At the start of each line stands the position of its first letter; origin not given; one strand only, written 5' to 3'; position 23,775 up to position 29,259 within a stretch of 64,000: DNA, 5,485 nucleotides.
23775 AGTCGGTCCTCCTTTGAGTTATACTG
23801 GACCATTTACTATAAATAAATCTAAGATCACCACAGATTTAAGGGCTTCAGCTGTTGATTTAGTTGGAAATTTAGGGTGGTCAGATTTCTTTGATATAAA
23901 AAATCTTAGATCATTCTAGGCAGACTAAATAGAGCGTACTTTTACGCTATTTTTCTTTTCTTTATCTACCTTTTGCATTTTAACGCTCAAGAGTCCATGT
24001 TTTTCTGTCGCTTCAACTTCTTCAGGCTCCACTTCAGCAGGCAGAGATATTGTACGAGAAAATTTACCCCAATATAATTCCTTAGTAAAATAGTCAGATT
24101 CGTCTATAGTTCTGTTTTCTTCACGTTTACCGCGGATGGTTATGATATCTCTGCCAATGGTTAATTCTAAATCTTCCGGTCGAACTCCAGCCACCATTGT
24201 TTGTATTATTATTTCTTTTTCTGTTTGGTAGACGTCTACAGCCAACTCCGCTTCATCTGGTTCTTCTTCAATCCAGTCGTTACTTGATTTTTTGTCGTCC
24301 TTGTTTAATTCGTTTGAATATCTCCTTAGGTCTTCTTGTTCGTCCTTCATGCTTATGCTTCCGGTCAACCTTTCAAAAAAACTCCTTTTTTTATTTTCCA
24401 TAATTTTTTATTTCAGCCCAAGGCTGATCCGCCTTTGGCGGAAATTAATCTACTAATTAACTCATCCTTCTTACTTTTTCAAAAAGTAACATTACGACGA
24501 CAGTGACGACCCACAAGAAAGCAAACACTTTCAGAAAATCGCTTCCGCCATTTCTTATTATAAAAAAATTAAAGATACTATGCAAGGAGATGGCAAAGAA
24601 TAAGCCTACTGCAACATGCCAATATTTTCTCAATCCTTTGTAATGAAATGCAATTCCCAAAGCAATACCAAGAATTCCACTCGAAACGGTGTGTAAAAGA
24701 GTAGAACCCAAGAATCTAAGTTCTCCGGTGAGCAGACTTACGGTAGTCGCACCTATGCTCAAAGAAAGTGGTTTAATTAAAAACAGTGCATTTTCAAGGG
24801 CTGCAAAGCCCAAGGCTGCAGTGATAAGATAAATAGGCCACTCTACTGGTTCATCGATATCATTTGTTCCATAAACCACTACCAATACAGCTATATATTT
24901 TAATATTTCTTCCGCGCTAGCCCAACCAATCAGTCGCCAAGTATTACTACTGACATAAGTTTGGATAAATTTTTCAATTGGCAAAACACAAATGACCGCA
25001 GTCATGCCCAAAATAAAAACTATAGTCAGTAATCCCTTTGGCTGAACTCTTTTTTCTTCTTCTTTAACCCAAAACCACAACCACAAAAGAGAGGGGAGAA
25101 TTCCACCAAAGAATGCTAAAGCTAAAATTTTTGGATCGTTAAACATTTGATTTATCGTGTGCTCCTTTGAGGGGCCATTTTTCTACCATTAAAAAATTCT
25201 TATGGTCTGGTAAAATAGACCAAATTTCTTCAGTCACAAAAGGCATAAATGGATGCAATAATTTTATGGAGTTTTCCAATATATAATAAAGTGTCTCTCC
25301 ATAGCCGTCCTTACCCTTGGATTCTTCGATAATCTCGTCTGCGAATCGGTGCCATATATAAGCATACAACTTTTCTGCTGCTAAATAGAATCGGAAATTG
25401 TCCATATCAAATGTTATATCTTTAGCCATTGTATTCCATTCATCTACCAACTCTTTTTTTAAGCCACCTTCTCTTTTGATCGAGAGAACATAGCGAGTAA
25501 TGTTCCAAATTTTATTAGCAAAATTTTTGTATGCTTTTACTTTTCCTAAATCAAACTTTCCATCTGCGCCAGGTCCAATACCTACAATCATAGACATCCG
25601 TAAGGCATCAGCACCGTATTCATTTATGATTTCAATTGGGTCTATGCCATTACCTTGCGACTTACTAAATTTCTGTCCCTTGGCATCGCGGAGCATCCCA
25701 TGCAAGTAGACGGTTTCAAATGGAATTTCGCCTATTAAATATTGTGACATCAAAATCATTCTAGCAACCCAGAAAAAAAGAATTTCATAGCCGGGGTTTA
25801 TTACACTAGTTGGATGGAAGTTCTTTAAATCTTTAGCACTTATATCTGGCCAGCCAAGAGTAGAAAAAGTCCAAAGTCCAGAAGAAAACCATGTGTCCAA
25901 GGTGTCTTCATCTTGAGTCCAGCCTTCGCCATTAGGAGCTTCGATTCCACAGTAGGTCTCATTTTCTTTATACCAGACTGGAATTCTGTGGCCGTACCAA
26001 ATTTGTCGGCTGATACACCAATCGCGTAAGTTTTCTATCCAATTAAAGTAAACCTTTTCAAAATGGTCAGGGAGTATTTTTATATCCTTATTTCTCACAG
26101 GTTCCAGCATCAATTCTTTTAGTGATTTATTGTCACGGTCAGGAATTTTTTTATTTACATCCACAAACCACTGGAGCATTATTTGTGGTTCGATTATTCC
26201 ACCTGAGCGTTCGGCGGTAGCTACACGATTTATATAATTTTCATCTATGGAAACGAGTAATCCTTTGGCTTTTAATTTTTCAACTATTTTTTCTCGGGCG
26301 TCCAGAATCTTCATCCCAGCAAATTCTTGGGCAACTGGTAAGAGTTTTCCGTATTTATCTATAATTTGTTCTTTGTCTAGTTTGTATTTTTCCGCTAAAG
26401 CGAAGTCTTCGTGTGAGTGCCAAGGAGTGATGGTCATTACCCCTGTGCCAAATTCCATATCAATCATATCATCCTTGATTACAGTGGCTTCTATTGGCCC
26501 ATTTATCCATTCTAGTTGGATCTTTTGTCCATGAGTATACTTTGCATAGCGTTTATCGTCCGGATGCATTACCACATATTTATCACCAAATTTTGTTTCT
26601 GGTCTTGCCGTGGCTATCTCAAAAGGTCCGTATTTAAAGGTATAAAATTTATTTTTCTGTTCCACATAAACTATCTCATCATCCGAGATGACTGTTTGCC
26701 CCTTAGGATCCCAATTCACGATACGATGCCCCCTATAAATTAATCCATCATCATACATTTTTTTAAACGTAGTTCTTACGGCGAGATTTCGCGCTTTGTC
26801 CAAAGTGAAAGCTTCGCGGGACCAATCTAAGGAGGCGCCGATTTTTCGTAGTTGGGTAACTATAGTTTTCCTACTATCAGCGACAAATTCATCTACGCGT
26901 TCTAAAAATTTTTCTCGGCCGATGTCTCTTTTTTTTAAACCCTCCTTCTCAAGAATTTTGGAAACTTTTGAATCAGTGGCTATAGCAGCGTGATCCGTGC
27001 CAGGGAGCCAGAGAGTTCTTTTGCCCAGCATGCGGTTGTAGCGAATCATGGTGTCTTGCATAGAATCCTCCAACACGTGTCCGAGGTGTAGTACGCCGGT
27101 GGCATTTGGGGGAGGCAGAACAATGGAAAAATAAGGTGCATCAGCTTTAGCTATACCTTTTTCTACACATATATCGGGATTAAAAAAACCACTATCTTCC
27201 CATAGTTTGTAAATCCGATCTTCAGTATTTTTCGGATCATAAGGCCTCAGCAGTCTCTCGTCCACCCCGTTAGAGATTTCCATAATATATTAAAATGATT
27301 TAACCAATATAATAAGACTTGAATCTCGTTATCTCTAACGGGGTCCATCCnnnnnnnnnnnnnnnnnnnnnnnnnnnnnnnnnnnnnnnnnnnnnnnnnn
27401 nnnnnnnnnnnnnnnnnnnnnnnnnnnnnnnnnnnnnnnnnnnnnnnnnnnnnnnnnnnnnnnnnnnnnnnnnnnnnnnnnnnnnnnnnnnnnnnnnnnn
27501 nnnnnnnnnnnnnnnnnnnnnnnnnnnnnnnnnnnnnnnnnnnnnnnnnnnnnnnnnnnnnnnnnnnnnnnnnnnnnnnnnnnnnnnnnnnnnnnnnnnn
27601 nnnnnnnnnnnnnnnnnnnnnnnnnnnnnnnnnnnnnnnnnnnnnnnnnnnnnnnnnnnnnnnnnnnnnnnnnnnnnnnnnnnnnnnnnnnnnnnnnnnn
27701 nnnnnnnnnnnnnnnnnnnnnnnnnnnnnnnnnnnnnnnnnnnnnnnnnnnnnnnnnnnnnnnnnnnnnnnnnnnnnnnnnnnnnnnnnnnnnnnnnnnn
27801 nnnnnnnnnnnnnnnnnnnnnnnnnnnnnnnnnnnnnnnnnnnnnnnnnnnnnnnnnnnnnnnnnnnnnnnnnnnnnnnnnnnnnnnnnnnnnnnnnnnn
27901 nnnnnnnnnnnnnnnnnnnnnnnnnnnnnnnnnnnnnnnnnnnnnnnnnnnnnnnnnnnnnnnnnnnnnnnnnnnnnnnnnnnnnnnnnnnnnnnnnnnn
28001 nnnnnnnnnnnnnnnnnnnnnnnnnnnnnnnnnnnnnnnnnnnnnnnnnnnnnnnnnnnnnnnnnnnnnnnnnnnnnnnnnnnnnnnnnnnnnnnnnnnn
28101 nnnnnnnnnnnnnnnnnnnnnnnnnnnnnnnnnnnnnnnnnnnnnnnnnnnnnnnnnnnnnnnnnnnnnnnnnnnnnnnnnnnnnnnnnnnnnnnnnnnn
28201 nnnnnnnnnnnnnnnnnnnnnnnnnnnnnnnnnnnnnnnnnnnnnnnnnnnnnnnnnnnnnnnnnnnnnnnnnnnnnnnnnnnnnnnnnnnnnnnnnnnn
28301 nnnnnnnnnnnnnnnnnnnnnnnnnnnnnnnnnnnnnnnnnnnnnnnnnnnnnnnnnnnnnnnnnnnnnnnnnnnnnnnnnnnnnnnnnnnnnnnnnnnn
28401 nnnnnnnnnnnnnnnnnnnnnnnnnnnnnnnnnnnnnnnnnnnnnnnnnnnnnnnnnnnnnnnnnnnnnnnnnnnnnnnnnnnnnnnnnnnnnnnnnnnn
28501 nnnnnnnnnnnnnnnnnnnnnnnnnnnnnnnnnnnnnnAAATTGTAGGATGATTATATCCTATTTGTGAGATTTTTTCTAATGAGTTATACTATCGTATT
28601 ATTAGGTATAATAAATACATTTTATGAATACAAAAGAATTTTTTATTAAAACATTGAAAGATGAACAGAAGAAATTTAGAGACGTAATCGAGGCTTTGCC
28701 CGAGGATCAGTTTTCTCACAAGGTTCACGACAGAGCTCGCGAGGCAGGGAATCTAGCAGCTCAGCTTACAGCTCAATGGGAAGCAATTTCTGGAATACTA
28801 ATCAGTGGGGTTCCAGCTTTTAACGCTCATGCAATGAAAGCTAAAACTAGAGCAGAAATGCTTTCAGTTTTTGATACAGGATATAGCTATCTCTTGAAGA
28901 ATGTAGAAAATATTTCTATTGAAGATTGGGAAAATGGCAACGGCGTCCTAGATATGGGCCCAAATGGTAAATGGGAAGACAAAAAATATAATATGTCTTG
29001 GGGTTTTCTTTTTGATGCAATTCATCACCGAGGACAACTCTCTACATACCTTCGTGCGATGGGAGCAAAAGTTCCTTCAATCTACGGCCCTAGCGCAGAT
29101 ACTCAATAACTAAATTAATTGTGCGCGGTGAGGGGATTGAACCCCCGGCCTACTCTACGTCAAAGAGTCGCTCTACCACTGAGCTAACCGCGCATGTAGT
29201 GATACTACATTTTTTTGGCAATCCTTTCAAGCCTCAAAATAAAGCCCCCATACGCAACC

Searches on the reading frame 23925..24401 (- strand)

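Call 53: search_protein_families(library=pfam, proteins=[window:23925-24401:-], max_evalue=0.0001)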
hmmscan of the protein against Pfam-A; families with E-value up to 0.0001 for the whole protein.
window:23925-24401:- (158 aa): 1 family
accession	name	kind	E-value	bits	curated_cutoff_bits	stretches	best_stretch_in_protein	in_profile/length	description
PF00011.27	HSP20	-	4e-17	62.6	20.8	1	58-154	3-97/102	Hsp20/alpha crystallin family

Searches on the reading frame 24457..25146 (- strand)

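Call 54: search_protein_families(library=pfam, proteins=[window:24457-25146:-], max_evalue=0.0001)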
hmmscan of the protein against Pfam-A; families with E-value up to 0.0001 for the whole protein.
window:24457-25146:- (229 aa): 1 family
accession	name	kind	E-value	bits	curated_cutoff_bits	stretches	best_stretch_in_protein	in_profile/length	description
PF13367.11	PrsW-protease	-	7.5e-24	84.8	23.5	1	35-219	1-193/196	PrsW family intramembrane metalloprotease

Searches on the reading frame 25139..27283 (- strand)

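Call 54: search_protein_families(library=pfam, proteins=[window:25139-27283:-], max_evalue=0.0001)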
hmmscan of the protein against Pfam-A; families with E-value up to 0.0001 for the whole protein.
window:25139-27283:- (714 aa): 4 families
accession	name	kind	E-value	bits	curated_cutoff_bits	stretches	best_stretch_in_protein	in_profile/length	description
PF00133.28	tRNA-synt_1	-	3.2e-122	408.7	22.7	2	24-444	2-255/414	tRNA synthetases class I (I, L, M and V)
PF08264.19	Anticodon_1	-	8.9e-25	87.7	25.1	1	610-705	2-106/148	Anticodon-binding domain of tRNA ligase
PF09334.17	tRNA-synt_1g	-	3.3e-19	69.3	20.1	2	402-594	205-385/391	tRNA synthetases class I (M)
PF13603.12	tRNA-synt_1_2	-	8.5e-05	22.6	25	0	273-313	105-145/185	Leucyl-tRNA synthetase, editing domain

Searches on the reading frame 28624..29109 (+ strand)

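Call 54: search_protein_families(library=pfam, proteins=[window:28624-29109:+], max_evalue=0.0001)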
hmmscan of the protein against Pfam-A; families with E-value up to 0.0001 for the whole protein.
window:28624-29109:+ (161 aa): 1 family
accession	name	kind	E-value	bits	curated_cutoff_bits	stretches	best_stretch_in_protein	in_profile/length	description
PF05163.17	DinB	-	1.9e-09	38.2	23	1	133-157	132-156/165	DinB family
